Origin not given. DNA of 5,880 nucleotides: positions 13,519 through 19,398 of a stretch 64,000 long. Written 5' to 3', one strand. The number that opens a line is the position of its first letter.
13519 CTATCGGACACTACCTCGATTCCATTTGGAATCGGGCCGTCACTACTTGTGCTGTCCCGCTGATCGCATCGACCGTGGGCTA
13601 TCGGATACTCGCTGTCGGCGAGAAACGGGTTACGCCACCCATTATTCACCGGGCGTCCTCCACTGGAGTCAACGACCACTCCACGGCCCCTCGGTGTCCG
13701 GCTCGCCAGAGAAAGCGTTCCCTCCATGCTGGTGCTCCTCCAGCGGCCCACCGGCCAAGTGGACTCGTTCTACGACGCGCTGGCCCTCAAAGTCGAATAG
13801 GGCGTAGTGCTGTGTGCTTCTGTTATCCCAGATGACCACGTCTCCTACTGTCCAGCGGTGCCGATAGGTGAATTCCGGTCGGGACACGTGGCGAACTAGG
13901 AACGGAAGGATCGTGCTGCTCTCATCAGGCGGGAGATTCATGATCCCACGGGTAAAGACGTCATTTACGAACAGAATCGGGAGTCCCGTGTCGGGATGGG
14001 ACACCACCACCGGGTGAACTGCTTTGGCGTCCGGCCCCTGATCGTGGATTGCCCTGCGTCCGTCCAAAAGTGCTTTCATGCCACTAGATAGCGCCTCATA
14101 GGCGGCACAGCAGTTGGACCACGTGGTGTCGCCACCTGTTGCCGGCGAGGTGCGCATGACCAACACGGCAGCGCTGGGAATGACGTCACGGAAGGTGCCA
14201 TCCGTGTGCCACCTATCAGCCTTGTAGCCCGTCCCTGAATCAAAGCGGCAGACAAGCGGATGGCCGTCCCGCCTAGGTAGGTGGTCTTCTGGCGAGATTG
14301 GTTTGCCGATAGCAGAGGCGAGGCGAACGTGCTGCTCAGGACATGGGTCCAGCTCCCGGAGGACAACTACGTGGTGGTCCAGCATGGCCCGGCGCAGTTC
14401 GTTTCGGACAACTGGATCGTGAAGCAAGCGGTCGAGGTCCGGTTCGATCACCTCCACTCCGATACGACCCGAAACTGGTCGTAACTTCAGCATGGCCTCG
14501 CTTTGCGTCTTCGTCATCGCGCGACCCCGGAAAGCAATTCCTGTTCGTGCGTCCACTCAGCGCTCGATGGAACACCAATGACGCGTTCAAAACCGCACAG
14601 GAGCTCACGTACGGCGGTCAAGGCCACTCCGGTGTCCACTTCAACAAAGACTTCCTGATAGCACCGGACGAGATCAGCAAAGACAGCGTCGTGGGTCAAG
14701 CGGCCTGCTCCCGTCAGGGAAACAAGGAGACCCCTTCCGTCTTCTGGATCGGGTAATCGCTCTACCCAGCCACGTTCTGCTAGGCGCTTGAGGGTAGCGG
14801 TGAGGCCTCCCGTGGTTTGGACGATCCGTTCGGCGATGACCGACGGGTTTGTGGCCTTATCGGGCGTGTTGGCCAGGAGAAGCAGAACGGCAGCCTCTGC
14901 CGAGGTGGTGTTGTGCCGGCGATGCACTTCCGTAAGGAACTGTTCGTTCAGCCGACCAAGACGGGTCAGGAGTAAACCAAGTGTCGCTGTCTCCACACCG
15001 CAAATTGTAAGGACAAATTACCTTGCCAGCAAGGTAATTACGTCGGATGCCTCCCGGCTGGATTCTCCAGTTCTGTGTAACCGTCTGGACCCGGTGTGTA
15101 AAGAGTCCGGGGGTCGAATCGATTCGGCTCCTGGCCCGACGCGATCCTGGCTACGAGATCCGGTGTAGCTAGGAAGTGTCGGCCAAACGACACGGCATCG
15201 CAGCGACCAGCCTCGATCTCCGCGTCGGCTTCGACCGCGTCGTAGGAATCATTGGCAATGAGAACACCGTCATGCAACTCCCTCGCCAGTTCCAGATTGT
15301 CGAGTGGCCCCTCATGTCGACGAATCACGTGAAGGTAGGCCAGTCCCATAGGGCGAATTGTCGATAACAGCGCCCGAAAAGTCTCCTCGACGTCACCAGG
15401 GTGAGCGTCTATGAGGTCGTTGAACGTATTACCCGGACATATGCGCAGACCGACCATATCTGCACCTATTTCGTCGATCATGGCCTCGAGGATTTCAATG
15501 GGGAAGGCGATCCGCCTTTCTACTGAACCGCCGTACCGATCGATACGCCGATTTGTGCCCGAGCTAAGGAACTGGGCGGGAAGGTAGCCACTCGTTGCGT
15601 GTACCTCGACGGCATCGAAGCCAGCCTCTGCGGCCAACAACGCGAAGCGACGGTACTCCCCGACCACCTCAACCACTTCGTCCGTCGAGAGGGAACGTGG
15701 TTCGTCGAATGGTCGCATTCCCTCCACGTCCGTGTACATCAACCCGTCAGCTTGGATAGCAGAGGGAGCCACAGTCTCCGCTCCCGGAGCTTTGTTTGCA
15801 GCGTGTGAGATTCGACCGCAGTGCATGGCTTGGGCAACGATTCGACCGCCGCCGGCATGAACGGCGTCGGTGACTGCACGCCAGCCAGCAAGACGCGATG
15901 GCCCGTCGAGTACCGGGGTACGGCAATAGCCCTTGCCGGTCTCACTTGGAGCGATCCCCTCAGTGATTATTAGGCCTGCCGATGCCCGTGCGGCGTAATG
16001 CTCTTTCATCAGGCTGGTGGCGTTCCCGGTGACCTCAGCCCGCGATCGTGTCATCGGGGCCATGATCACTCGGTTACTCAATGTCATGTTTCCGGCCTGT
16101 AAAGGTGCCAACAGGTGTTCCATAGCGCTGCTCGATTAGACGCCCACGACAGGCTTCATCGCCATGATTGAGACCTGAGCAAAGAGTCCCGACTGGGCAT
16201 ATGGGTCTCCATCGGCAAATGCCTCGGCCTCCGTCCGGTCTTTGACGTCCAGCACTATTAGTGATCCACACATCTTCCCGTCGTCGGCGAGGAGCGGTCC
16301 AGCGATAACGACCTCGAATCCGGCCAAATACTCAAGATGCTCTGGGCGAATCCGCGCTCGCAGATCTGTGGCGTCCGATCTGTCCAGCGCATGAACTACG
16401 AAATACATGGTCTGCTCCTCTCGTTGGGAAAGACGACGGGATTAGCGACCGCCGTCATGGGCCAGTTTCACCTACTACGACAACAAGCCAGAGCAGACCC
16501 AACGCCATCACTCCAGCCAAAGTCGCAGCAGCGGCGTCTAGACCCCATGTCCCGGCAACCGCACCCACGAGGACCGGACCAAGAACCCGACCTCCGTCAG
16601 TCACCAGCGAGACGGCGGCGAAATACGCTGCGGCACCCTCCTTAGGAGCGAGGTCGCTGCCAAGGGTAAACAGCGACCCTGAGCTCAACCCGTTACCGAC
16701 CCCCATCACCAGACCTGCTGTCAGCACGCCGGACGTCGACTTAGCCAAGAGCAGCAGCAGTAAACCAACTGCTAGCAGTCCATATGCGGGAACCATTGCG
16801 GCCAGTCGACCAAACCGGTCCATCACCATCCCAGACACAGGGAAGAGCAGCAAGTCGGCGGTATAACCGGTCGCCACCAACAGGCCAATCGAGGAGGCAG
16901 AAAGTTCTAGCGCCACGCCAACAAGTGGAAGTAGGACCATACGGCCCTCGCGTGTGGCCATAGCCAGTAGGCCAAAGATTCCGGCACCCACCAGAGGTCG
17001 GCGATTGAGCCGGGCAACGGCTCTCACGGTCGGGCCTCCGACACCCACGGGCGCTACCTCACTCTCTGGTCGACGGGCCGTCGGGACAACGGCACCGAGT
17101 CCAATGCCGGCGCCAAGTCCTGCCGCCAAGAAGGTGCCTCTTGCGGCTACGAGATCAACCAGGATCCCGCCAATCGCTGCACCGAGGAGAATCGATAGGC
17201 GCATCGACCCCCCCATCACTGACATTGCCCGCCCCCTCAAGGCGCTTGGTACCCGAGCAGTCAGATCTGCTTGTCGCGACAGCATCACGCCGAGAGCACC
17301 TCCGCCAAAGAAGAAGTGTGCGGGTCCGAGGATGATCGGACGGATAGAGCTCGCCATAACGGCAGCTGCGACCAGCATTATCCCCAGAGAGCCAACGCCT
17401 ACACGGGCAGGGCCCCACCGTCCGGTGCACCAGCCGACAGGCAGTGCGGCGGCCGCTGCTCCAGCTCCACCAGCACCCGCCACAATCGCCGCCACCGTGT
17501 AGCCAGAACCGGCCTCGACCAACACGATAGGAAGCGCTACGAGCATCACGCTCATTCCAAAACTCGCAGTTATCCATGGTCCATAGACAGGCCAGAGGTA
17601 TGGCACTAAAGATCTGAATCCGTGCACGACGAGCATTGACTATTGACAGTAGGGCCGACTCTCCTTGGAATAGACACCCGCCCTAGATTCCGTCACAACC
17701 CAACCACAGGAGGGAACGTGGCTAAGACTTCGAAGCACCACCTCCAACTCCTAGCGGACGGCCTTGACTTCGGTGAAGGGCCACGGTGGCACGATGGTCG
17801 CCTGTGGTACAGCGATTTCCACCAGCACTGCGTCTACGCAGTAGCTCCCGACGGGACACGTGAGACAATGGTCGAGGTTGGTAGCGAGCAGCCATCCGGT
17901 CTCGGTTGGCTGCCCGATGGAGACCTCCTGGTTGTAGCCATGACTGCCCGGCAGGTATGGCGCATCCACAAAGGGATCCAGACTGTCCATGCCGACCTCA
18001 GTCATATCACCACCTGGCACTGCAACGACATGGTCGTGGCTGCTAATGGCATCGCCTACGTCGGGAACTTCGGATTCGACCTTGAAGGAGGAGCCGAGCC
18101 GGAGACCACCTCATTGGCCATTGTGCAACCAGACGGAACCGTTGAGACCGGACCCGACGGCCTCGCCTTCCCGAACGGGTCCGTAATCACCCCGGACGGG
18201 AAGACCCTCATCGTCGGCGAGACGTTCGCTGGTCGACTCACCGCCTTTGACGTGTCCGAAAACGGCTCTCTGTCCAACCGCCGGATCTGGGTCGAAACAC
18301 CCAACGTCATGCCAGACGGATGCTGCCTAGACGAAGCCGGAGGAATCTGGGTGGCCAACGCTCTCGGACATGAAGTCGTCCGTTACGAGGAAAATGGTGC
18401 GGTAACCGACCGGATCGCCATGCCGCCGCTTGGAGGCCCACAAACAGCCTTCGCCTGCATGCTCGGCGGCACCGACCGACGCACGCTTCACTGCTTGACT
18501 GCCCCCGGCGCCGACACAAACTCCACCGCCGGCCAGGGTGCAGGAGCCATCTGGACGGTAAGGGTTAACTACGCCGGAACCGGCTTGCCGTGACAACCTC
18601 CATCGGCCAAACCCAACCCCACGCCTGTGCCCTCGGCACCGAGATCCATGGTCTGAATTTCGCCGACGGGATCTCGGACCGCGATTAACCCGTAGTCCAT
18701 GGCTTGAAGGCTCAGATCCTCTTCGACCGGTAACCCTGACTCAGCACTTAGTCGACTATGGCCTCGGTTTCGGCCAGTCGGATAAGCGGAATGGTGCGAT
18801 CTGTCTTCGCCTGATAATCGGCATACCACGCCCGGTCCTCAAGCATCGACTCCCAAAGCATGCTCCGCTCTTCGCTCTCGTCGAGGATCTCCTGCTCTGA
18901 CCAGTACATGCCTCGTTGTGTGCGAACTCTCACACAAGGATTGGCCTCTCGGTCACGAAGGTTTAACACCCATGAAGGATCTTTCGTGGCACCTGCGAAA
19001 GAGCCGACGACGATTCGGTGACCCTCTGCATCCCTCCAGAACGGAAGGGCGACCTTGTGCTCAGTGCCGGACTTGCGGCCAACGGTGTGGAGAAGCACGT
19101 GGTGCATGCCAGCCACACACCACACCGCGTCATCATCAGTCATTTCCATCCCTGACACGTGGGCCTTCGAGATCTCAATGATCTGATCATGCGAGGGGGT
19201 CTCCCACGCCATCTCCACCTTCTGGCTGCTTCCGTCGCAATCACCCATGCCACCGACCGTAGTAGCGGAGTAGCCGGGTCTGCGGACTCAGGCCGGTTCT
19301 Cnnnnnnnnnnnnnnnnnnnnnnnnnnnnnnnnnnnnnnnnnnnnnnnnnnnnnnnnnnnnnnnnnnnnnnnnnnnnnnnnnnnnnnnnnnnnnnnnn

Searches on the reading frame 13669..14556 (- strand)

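Call 73: search_protein_families(library=pfam, proteins=[window:13669-14556:-], max_evalue=0.001)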
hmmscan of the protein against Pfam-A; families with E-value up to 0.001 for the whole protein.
window:13669-14556:- (295 aa): 1 family
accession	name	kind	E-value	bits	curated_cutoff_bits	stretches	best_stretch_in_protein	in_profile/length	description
PF02668.22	TauD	-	6.8e-53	180.7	27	1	25-265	2-266/267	Taurine catabolism dioxygenase TauD, TfdA family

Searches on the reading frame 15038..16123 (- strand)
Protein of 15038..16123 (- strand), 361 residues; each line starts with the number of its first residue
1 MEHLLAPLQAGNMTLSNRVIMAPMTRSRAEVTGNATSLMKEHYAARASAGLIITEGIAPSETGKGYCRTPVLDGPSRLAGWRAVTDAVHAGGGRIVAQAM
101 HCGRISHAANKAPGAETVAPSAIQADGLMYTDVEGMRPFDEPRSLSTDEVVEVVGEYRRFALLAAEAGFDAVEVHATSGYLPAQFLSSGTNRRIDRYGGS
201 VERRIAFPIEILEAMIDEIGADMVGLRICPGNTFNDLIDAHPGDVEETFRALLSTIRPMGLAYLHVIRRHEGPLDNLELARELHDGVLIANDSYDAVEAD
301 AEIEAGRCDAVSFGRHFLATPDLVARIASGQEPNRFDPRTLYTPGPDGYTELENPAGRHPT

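Call 40: search_protein_families(library=pfam, proteins=[window:15038-16123:-], max_evalue=0.001)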
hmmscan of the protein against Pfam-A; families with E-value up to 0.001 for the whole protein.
window:15038-16123:- (361 aa): 1 family
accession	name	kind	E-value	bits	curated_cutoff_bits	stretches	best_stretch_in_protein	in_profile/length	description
PF00724.26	Oxidored_FMN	-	4.2e-66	224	27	1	4-332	2-340/342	NADH:flavin oxidoreductase / NADH oxidase family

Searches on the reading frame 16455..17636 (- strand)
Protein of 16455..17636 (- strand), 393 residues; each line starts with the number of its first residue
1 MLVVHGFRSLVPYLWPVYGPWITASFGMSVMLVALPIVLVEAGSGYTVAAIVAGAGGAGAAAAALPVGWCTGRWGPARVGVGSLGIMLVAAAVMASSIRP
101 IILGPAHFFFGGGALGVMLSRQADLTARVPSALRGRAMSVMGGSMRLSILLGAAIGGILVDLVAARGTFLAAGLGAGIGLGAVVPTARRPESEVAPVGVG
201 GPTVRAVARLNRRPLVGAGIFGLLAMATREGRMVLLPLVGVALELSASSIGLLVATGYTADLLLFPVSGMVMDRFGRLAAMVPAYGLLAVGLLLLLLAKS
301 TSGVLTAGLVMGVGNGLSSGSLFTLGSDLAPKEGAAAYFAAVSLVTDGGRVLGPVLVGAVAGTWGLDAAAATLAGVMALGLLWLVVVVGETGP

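Call 40: search_protein_families(library=pfam, proteins=[window:16455-17636:-], max_evalue=0.001)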
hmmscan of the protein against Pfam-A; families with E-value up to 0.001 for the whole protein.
window:16455-17636:- (393 aa): 1 family
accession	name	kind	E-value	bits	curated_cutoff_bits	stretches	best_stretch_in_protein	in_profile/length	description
PF07690.21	MFS_1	-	1.8e-26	93.4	33.4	2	222-385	5-172/347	Major Facilitator Superfamily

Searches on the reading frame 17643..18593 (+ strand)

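Call 40: search_protein_families(library=pfam, proteins=[window:17643-18593:+], max_evalue=0.001)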
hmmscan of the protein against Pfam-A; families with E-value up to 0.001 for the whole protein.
window:17643-18593:+ (316 aa): 2 families
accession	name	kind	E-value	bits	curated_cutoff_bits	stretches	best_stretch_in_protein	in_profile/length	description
PF08450.18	SGL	-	2e-44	152.5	26.3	1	43-286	1-244/246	SMP-30/Gluconolactonase/LRE-like region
PF24684.1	Vgb_lyase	-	1.5e-05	24.4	50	0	50-113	64-128/290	Virginiamycin B lyase family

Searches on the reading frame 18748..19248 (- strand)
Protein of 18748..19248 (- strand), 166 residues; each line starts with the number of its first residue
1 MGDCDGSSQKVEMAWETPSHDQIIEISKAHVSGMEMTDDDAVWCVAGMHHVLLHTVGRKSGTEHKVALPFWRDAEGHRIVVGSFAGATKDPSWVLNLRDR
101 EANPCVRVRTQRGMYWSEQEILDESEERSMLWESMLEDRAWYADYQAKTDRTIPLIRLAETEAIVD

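Call 40: search_protein_families(library=pfam, proteins=[window:18748-19248:-], max_evalue=0.001)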
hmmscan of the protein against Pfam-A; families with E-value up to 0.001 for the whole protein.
window:18748-19248:- (166 aa): 1 family
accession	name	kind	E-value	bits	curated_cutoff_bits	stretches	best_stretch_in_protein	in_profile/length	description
PF04075.20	F420H2_quin_red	-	1.4e-21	77.4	22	1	44-156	19-126/130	F420H(2)-dependent quinone reductase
